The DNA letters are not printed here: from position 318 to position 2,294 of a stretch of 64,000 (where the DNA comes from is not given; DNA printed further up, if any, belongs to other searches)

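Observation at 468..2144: Secreted hexahaem cytochrome whose motif order and flanks resemble the OmcS nanowire subunit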

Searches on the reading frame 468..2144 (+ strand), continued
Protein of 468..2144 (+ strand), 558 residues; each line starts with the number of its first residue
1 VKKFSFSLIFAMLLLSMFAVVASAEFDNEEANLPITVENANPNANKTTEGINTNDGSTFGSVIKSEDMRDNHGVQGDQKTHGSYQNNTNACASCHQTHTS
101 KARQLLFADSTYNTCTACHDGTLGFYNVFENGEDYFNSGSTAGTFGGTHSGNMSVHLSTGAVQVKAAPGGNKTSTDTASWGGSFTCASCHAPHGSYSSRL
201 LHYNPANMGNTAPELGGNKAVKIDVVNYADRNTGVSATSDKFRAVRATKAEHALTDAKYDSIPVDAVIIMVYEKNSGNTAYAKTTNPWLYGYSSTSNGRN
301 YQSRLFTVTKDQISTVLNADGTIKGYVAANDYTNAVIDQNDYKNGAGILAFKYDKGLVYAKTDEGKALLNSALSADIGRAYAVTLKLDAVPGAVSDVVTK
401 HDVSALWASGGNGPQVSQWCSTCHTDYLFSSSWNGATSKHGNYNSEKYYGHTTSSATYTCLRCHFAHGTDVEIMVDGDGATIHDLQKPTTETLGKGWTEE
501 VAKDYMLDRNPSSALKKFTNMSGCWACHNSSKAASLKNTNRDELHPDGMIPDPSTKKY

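Call 69: list_cluster_members(proteins=[P0455, P0445, P0459, P0464, P0457, P0485, P0473, P0491, P0470, P0425])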
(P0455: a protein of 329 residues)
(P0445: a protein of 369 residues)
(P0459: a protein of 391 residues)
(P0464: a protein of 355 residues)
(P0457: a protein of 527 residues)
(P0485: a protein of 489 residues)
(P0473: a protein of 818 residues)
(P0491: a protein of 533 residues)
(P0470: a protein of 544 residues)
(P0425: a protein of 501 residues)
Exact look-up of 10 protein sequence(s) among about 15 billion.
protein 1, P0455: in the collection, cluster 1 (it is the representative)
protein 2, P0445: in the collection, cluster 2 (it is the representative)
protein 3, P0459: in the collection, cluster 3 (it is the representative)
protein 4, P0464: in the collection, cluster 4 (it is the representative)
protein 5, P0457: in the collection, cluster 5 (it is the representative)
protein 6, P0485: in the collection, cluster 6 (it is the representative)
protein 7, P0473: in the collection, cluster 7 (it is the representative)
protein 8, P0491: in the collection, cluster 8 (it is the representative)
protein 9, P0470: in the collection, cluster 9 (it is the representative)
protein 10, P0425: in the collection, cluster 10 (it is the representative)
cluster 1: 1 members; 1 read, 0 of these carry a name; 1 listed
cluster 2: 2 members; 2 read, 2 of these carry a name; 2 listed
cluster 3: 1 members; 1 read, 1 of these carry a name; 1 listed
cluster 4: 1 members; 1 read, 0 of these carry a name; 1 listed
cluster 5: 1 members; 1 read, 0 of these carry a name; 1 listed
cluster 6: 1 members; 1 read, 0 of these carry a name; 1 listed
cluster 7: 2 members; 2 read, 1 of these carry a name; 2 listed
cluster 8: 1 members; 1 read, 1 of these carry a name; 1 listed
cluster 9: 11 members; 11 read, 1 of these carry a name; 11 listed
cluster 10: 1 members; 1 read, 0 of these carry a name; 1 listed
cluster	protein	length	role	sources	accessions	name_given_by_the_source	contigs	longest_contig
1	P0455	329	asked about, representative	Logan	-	-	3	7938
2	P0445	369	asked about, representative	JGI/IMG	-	predicted CXXCH cytochrome family protein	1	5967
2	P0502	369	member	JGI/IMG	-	predicted CXXCH cytochrome family protein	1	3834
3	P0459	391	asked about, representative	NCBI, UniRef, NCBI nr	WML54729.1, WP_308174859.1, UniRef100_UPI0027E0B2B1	cytochrome c3 family protein [Neobacillus sp. PS3-12] | cytochrome c3 family protein n=1 Tax=Neobacillus sp. PS3-12 TaxID=3070677 ...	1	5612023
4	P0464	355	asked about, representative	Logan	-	-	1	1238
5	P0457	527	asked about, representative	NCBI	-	-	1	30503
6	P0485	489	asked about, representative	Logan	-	-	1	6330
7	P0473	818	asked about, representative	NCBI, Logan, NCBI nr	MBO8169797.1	MAG: hypothetical protein H0Z35_11530 [Thermoanaerobacteraceae bacterium] | hypothetical protein [Thermoanaerobacteraceae bacterium]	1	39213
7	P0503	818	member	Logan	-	-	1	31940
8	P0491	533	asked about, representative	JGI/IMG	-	predicted CXXCH cytochrome family protein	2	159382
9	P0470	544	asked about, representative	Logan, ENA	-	-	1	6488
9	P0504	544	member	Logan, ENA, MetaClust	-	\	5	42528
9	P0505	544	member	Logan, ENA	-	-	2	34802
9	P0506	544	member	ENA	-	-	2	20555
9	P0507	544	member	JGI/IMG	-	-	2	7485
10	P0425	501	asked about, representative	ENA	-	-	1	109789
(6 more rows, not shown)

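Call 76: search_protein_families(library=pfam, proteins=[L003:8879-9850:+], max_evalue=0.1)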
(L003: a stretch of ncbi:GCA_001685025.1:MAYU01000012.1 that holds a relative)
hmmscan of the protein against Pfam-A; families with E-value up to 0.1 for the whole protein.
L003:8879-9850:+ (323 aa): 16 families
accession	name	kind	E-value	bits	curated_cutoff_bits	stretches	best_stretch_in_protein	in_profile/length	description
PF17170.10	DUF5128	-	2.2e-23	83.4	22.9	4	152-221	42-112/321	6-bladed beta-propeller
PF01436.27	NHL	-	1.5e-21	75.7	20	3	200-226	2-28/28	NHL repeat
PF08450.18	SGL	-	1e-14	55.2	26.3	3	163-236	145-220/246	SMP-30/Gluconolactonase/LRE-like region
PF06739.17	SBBP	-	5e-09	36.4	20.5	1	249-265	13-29/38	Beta-propeller repeat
PF01731.26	Arylesterase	-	3.5e-06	27.6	21.3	0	241-277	46-83/86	Arylesterase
PF03022.22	MRJP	-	5.4e-06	26.4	19.8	1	64-96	71-103/288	Major royal jelly protein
PF25021.1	TEN_NHL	-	1.6e-05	24.5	27.1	0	245-266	138-159/357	Teneurin NHL domain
PF18975.6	DUF5711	-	7.7e-05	22.5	26.3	0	116-201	64-144/344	Family of unknown function (DUF5711)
PF22701.2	Mala_s_1-like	-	0.00017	21.8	27.5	1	112-249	4-130/195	Mal s 1 allergenic protein-like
PF24684.1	Vgb_lyase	-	0.00023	20.5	50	1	107-232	13-129/290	Virginiamycin B lyase family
PF06977.17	SdiA-regulated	-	0.00039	20.1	21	1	208-267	181-241/249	SdiA-regulated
PF15869.11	TolB_like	-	0.004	17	29.2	0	184-224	51-90/296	TolB-like 6-blade propeller-like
PF22173.2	APH-like_N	-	0.021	14.5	27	1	110-188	130-207/273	Acylamino-acid-releasing enzyme-like, N-terminal domain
PF13449.12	Phytase-like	-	0.061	13.6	27.6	0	200-237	68-105/284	Esterase-like activity of phytase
PF25210.1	Kelch_FKB95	-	0.083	12.9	70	0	159-232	85-162/268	FKB95, Kelch-repeats domain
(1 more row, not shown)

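Call 80: find_encoding_contigs(protein=P0459, flank=10000, max_places=1)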
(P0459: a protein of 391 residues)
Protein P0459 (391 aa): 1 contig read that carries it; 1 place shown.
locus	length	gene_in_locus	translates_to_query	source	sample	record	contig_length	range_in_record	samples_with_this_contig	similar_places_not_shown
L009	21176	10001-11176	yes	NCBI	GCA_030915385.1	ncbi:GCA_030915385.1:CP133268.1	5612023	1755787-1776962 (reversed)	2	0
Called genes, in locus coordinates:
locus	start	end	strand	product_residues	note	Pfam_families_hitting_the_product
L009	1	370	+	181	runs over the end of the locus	PF02482:Ribosomal_S30AE, PF16321:Ribosom_S30AE_C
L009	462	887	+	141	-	-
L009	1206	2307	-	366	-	PF03462:PCRF, PF00472:RF-1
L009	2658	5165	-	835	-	PF07517:SecA_DEAD, PF00270:DEAD (weak), PF01043:SecA_PP_bind, PF21090:P-loop_SecA, PF07516:SecA_SW, PF02810:SEC-C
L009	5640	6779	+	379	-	PF03264:Cytochrom_NNT, PF02085:Cytochrom_CIII (faint), PF14537:Cytochrom_c3_2 (faint), PF22113:Mtrc-MtrF_II-IV_dom (faint), PF14522:Cytochrome_C7 (weak)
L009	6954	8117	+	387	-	PF03264:Cytochrom_NNT, PF02085:Cytochrom_CIII (faint), PF14522:Cytochrome_C7 (faint), PF14537:Cytochrom_c3_2 (faint), PF22113:Mtrc-MtrF_II-IV_dom (faint)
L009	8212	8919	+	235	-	PF12895:ANAPC3 (weak), PF25062:ARM_TT21_N (weak), PF13414:TPR_11, PF14559:TPR_19 (weak), PF00515:TPR_1 (weak), PF07719:TPR_2 (weak), PF13424:TPR_12 (weak), PF14559:TPR_19, +9 more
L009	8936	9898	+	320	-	PF01436:NHL (faint), PF08450:SGL (faint), PF07453:NUMOD1 (faint), PF17170:DUF5128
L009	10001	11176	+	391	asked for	PF14537:Cytochrom_c3_2 (faint), PF09699:Paired_CXXCH_1 (weak), PF14522:Cytochrome_C7 (faint), PF22113:Mtrc-MtrF_II-IV_dom (faint), PF09699:Paired_CXXCH_1 (weak)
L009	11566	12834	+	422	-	PF14537:Cytochrom_c3_2 (faint), PF14522:Cytochrome_C7 (faint), PF09699:Paired_CXXCH_1 (weak)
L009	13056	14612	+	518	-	PF14537:Cytochrom_c3_2 (faint), PF09699:Paired_CXXCH_1 (faint), PF14522:Cytochrome_C7 (faint), PF22113:Mtrc-MtrF_II-IV_dom (weak)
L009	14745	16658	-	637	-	PF02810:SEC-C, PF13428:TPR_14 (faint), PF13431:TPR_17 (faint), PF07719:TPR_2 (weak)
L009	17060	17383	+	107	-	PF00034:Cytochrom_C (weak), PF13442:Cytochrome_CBB3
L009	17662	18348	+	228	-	PF00005:ABC_tran, PF13304:AAA_21 (faint)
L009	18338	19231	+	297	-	PF18075:FtsX_ECD, PF02687:FtsX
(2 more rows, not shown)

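Call 101: search_solved_structures(query=A3, max_evalue=10, show_alignments=1)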
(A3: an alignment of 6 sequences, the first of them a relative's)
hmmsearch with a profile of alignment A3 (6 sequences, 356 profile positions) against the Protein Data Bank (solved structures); distinct sequences matched with E-value up to 10: 13.
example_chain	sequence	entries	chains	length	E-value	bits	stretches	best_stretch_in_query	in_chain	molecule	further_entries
6ef8_A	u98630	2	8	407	5.3e-06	29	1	60-273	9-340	C-type cytochrome OmcS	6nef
7tfs_A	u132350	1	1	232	1.1e-05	28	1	65-165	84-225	Cytochrome c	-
6r2q_A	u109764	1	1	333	1.8e-05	27.2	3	54-89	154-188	Cystathionine beta-synthase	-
9yuq_N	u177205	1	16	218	0.00026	23.4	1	79-151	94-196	Putative multiheme cytochrome c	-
1qdb_A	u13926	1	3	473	0.099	14.9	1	220-281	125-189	CYTOCHROME C NITRITE REDUCTASE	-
9wcx_U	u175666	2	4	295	0.2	14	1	4-149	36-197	Cytochrome bc1 complex cytochrome c subunit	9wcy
2ozy_A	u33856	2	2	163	0.24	13.7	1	58-89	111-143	Cytochrome c-type protein nrfB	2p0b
7xxf_C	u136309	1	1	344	0.34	13.2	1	218-267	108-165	Photosynthetic reaction center cytochrome c subunit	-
6btm_A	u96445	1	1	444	0.34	13.2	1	175-266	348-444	Alternative Complex III subunit A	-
8k9e_A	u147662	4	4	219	3.6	9.8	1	62-149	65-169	Cytochrome c7-like domain-containing protein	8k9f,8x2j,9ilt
2rf7_A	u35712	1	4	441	4.6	9.4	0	41-80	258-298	Cytochrome c-552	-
4wjy_A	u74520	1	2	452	4.7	9.4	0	41-80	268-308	Cytochrome c-552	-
1gu6_A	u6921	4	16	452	5.2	9.3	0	41-80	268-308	CYTOCHROME C552 | Cytochrome c-552 | Cytochrome c nitrite reductase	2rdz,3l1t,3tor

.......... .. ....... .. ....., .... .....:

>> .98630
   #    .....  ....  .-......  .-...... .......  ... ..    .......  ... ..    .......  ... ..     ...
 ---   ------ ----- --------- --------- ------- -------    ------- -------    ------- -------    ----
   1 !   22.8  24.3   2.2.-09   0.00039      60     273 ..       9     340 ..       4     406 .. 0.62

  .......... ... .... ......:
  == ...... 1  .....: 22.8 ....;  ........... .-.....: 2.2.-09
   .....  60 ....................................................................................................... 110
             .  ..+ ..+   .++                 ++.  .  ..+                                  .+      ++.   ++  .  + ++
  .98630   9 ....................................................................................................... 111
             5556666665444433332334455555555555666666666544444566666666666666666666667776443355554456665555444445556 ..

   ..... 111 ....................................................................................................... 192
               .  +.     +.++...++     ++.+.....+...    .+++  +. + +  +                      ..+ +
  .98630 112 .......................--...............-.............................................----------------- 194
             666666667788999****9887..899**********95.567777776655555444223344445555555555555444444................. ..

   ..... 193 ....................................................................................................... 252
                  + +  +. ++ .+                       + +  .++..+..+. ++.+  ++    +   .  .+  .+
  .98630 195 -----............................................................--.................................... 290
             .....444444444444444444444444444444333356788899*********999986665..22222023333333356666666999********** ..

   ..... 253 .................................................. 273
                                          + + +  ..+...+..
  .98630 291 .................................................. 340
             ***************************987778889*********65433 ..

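Call 103: predict_structure(alignment_id=A4)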
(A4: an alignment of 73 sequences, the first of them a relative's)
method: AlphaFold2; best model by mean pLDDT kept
length: 329 residues; sequences in the alignment: 73
mean_pLDDT: 55.9   pTM: 0.48
mean pLDDT of the five models: 55.9, 54.1, 51.3, 50.4, 50.0
residues with pLDDT >= 90: 17; 70-90: 50; 50-70: 121; < 50: 141
segments of 3 or more residues with pLDDT < 50: 29-35, 44-79, 86-122, 152-171, 296-319, 322-329
pLDDT, mean of each block of 10 residues (from residue 1): 88 93 62 45 44 39 39 43 48 44 37 38 59 71 58 41 44 58 59 61 73 73 58 58 61 56 60 82 82 51 39 42 38
secondary structure, 60 per line:
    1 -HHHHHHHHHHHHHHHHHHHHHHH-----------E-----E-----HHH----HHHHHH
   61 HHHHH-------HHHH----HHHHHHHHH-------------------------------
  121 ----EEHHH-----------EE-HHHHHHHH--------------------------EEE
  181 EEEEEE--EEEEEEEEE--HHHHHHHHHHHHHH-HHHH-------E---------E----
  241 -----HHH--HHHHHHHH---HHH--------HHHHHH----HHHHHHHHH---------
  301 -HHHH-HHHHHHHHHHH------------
elements in order: H2-24 H55-65 H73-76 H81-89 H144-151 E178-186 E189-197 H200-213 H215-218 H251-258 H273-278 H283-291 H302-305 H307-317

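Call 106: fold_search(model_id=the predicted structure, library=pdb)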
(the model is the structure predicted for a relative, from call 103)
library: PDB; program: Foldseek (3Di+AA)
matches with E <= 10: 7; with E <= 0.001: 0
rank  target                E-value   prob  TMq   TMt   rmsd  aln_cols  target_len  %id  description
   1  6cgo_B                5.6e+00  0.02  0.07  0.05  14.1        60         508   25  Molecular basis for condensation domain-mediated chain release from the enacyloxin polyketide synthase (released 2019-02-27)
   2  9lm3_A                7.9e+00  0.03  0.09  0.06   6.8        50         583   16  cryo-EM structure of retron Eco2 (released 2025-09-17)
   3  5zhf_A                8.8e+00  0.08  0.07  0.11   6.0        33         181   18  Structure of VanYB unbound (released 2018-09-05)
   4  9a88_N                8.8e+00  0.01  0.09  0.12  19.6       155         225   14  Structure of the pre-incision complex in nucleotide excision repair   (released 2024-10-09)
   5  9hqv_Bz               9.3e+00  0.02  0.06  0.09  12.1        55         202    7  Cryo-EM structure of the small subunit of the mitochondrial ribosome from Toxoplasma gondii (released 2025-06-11)
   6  7x9b_R                9.3e+00  0.01  0.10  0.10  19.2       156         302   12  Cryo-EM structure of neuropeptide Y Y2 receptor in complex with NPY and Gi (released 2022-05-18)
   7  6a6a_A                9.8e+00  0.08  0.07  0.11   6.0        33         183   18  VanYB in complex with D-Alanine (released 2018-09-05)
